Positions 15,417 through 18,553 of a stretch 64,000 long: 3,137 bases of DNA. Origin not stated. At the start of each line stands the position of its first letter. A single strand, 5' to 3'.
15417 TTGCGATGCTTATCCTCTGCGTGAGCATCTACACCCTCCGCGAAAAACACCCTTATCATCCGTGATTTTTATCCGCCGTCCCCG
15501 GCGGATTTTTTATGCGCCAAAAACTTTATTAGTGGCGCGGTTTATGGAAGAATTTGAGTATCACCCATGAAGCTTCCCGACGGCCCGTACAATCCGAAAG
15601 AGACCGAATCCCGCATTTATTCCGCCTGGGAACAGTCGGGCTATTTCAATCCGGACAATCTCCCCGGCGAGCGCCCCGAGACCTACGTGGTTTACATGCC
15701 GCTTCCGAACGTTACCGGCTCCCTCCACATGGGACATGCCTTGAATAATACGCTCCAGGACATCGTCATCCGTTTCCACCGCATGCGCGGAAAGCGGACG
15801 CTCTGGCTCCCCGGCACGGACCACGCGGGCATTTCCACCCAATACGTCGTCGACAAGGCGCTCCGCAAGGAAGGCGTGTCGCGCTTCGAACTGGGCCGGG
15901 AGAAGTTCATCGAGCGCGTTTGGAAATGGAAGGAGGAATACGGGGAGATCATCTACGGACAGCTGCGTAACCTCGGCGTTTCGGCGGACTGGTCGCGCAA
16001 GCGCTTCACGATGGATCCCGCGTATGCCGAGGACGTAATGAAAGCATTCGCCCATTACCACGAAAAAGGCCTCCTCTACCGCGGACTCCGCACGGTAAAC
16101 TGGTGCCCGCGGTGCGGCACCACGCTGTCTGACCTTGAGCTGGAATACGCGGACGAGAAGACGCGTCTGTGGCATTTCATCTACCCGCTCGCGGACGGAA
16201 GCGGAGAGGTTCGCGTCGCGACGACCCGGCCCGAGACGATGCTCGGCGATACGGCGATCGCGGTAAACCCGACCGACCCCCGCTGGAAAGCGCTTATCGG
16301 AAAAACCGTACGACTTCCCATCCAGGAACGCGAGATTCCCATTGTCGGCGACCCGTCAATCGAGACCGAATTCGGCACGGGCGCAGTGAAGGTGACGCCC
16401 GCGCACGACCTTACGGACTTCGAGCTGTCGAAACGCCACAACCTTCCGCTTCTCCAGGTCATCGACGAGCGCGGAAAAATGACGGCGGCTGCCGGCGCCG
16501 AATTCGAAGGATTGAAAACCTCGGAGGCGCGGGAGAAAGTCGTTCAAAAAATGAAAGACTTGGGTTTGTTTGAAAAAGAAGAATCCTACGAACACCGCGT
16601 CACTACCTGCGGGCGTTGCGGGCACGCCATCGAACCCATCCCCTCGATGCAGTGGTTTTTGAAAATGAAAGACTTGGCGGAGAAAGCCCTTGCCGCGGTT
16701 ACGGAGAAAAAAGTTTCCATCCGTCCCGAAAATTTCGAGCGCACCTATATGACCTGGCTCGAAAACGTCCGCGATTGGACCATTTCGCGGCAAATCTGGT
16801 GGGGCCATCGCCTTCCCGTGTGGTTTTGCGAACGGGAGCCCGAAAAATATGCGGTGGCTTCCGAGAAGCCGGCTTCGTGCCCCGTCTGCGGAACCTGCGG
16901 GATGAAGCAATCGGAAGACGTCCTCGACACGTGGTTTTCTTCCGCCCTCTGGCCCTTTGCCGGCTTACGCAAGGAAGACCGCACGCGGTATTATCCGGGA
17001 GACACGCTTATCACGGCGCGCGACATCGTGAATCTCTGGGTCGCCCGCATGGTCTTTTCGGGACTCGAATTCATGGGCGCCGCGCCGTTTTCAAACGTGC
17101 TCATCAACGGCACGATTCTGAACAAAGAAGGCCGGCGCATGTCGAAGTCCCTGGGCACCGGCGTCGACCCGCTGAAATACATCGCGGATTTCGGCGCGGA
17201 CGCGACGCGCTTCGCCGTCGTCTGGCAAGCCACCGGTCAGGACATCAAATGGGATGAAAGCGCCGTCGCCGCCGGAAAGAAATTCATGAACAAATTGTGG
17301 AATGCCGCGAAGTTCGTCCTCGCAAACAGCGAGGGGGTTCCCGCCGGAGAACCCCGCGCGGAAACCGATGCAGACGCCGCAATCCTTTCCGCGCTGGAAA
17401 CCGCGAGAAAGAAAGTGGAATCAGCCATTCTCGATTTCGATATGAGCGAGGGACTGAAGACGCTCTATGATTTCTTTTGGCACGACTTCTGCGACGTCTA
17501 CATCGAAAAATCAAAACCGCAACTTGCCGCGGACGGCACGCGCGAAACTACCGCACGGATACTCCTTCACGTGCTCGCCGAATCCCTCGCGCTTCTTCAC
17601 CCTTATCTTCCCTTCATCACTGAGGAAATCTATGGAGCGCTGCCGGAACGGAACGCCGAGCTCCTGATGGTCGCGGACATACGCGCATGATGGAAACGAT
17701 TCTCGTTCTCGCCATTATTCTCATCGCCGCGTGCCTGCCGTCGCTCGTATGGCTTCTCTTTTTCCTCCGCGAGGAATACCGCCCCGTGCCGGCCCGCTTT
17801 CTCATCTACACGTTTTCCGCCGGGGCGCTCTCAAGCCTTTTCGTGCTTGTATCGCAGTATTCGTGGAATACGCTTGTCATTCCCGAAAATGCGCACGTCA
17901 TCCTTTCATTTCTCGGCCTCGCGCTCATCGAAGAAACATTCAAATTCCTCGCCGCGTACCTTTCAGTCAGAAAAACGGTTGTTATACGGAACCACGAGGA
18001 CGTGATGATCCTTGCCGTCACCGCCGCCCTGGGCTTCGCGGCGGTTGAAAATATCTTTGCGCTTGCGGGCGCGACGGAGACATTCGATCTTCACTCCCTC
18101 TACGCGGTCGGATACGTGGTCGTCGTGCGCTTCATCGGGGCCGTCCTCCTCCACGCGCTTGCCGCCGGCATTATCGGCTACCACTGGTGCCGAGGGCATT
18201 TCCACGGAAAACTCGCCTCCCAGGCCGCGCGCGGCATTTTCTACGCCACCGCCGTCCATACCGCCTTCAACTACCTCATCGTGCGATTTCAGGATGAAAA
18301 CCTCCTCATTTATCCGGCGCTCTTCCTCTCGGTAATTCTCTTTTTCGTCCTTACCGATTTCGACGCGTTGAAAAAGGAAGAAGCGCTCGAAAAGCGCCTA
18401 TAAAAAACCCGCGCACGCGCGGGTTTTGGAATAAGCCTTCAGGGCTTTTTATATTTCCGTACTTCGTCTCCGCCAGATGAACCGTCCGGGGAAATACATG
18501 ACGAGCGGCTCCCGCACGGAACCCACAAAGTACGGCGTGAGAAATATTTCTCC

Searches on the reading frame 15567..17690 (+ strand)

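Call 73: search_protein_families(library=pfam, proteins=[window:15567-17690:+], max_evalue=0.00001)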
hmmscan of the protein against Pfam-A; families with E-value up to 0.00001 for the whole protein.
window:15567-17690:+ (707 aa): 4 families
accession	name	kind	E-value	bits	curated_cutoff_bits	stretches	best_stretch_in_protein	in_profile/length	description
PF00133.28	tRNA-synt_1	-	8.5e-122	407.3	22.7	1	17-563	2-414/414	tRNA synthetases class I (I, L, M and V)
PF09334.17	tRNA-synt_1g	-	1.5e-22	80.4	20.1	1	41-191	2-134/391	tRNA synthetases class I (M)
PF08264.19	Anticodon_1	-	5.5e-22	78.7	25.1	1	603-690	1-91/148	Anticodon-binding domain of tRNA ligase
PF13603.12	tRNA-synt_1_2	-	1.4e-11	44.7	25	1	245-306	86-147/185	Leucyl-tRNA synthetase, editing domain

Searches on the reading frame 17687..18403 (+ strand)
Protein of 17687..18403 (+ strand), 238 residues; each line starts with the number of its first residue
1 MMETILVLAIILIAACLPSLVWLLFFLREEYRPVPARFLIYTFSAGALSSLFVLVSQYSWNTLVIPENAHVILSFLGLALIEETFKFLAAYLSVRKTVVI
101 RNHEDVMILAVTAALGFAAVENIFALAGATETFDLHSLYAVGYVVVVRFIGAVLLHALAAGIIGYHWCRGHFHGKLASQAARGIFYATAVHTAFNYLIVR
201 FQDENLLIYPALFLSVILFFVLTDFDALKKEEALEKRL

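Call 73: search_protein_families(library=pfam, proteins=[window:17687-18403:+], max_evalue=0.00001)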
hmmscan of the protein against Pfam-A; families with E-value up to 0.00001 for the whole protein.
window:17687-18403:+ (238 aa): 1 family
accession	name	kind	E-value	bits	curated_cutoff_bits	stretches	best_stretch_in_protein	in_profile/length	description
PF13367.11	PrsW-protease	-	1.2e-18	67.8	23.5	1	35-218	2-191/196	PrsW family intramembrane metalloprotease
